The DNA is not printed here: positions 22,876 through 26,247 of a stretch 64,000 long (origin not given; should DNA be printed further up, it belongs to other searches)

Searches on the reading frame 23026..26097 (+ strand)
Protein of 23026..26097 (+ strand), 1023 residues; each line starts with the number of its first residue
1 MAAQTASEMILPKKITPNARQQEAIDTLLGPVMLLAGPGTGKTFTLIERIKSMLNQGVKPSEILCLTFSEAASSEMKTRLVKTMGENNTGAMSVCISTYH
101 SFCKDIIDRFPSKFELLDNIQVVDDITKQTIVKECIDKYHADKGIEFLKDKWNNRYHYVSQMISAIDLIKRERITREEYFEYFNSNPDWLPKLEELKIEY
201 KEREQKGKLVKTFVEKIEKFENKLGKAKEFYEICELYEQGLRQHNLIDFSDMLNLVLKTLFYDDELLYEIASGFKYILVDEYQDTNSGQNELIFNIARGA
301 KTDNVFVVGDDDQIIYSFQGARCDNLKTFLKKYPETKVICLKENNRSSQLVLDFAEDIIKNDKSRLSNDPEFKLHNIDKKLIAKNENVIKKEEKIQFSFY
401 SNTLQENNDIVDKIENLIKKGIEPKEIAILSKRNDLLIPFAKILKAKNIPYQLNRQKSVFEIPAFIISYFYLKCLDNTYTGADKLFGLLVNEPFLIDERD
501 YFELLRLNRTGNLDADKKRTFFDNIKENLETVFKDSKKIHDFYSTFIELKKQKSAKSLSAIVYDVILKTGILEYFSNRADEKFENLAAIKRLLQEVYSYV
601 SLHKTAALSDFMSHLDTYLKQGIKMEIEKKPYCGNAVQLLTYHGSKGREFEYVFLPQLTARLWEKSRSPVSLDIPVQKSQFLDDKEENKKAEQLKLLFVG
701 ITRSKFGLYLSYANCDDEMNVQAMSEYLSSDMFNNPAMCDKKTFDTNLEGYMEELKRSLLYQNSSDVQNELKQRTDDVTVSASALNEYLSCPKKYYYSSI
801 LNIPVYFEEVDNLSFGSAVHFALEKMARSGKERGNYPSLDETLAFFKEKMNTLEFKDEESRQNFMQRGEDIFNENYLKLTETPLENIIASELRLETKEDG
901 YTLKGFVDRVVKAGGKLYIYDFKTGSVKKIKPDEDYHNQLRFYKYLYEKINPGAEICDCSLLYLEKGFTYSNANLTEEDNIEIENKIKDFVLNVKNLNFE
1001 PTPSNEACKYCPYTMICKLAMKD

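Call 33: find_encoding_contigs(protein=window:23026-26097:+, flank=10000, max_places=1)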
Protein window:23026-26097:+ (1023 aa): 7 contigs read that carry it; 1 place shown.
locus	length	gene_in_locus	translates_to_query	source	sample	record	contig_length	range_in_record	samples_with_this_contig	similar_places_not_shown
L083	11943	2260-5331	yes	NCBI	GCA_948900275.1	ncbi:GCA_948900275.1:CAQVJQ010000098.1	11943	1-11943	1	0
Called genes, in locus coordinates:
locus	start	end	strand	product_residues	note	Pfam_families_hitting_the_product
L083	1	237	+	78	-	?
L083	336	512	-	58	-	-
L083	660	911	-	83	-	PF00462:Glutaredoxin, PF13417:GST_N_3 (weak)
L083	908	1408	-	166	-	PF09976:TPR_21 (faint), PF13428:TPR_14 (faint), PF13432:TPR_16 (weak), PF07719:TPR_2 (faint), PF13174:TPR_6 (faint), PF13176:TPR_7 (faint), PF14559:TPR_19 (weak), PF13432:TPR_16 (weak), +8 more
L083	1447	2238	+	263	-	PF20772:TACO1_YebC_N, PF01709:Transcrip_reg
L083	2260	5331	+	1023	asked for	PF00580:UvrD-helicase, PF13086:AAA_11 (weak), PF13245:AAA_19, PF13361:UvrD_C, PF01930:Cas_Cas4 (faint), PF13538:UvrD_C_2 (faint), PF12705:PDDEXK_1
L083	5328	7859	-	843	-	PF13567:DUF4131, PF03772:Competence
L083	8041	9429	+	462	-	-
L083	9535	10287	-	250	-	-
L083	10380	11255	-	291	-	-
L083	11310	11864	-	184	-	PF01195:Pept_tRNA_hydro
